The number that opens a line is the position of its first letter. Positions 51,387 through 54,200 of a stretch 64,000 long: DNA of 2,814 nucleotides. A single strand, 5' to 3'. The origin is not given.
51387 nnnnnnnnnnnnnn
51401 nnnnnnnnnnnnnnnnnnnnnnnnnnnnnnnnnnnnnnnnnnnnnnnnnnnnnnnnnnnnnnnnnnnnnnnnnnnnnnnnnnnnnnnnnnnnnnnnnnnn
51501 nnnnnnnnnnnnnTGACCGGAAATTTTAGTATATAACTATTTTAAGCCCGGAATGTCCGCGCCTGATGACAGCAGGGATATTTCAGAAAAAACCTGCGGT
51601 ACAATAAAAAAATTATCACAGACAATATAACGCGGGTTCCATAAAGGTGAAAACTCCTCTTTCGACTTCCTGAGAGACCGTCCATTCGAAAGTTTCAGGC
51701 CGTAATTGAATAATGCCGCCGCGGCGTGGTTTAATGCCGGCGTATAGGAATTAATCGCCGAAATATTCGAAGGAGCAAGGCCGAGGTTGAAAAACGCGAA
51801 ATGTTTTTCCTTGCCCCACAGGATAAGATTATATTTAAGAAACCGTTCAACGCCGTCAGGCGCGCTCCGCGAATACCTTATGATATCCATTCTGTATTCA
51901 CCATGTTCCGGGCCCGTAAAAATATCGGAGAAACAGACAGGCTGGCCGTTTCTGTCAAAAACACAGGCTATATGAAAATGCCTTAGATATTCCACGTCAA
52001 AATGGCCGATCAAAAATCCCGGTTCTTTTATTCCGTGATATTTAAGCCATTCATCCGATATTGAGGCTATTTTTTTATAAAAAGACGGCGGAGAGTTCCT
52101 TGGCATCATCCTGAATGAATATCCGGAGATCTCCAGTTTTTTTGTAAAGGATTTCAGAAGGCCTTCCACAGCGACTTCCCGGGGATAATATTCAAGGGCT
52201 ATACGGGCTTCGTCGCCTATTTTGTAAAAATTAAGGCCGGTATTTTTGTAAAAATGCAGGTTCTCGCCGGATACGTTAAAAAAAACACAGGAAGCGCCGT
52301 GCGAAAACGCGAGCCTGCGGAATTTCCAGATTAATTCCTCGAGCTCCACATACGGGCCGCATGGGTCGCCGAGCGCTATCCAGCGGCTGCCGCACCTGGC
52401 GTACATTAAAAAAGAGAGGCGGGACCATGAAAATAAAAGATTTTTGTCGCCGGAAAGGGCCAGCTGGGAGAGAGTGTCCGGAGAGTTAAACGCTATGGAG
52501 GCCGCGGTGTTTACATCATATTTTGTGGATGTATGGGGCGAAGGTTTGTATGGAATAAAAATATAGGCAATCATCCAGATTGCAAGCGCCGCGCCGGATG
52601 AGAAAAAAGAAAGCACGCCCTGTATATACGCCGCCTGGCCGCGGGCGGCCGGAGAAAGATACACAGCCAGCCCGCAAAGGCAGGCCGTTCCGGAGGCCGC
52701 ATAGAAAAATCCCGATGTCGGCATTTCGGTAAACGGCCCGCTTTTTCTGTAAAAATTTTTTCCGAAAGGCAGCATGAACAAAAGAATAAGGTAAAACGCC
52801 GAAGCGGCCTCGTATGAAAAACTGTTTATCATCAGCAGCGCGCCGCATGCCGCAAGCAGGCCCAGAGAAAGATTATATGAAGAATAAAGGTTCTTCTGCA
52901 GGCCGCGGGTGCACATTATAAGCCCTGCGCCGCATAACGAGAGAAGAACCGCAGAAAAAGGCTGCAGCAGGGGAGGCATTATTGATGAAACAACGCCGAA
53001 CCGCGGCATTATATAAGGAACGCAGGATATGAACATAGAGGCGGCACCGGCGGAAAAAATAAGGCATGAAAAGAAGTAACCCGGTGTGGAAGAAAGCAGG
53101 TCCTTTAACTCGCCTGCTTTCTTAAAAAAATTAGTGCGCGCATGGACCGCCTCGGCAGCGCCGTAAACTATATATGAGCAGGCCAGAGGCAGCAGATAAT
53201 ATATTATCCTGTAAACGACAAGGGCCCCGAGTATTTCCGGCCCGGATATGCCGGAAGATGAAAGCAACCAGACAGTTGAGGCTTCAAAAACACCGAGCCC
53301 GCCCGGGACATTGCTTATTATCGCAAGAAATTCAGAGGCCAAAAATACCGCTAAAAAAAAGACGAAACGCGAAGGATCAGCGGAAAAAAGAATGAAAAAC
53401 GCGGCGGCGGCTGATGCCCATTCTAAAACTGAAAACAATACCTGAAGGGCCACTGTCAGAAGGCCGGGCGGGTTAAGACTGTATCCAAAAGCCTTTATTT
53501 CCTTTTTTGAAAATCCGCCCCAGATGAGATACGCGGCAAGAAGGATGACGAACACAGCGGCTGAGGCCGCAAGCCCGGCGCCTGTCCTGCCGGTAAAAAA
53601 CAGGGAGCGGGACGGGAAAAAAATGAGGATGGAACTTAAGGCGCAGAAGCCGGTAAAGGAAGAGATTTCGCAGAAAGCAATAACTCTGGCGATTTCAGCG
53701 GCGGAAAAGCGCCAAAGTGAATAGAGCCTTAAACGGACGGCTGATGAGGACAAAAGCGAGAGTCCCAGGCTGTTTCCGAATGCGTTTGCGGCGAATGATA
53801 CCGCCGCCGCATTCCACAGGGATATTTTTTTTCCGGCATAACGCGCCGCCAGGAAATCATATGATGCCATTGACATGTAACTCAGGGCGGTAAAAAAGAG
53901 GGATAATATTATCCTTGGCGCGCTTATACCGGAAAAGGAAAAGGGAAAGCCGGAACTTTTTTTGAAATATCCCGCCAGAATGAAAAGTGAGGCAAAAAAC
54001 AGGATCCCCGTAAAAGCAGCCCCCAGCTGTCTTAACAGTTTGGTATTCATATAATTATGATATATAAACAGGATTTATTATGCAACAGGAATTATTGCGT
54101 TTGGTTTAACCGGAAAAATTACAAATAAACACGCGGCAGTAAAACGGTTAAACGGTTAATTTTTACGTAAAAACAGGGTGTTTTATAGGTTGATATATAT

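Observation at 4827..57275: Three paralogous secreted proteins share a Thr/Pro-repeat linker plus an FPNPF/YPDPY C-terminal domain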

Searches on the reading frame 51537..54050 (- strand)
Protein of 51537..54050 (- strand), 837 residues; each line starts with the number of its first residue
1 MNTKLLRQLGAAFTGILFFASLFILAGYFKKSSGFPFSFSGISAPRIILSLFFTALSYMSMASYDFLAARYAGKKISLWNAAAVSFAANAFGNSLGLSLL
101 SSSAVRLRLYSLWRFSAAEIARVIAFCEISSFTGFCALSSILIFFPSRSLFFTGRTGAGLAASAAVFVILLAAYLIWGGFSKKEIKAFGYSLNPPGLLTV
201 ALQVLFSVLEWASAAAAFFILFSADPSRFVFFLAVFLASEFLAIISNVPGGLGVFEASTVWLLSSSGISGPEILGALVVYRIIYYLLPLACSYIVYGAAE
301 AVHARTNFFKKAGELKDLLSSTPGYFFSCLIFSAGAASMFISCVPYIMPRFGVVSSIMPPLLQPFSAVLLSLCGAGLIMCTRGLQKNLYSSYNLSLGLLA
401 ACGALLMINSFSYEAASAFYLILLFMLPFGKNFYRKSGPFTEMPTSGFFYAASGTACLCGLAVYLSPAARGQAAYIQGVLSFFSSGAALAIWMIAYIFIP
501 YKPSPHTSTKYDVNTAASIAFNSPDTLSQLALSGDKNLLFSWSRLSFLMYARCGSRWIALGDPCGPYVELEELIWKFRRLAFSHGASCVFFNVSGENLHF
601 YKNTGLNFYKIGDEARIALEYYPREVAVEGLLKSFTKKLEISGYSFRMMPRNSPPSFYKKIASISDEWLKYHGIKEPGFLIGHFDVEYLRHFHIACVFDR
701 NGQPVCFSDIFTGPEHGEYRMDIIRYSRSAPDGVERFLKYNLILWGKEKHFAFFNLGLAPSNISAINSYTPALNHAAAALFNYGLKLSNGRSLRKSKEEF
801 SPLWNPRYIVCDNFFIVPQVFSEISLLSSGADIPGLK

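Call 12: search_protein_families(library=pfam, proteins=[window:51537-54050:-], max_evalue=0.001)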
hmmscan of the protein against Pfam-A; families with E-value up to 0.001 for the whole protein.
window:51537-54050:- (837 aa): 2 families
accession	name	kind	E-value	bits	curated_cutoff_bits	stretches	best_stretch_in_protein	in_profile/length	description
PF09924.15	LPG_synthase_C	-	5.7e-46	157.4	27.5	1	522-810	8-297/298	Phosphatidylglycerol lysyltransferase, C-terminal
PF03706.18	LPG_synthase_TM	-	1e-09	38.8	33.4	1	15-290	4-300/302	Lysylphosphatidylglycerol synthase TM region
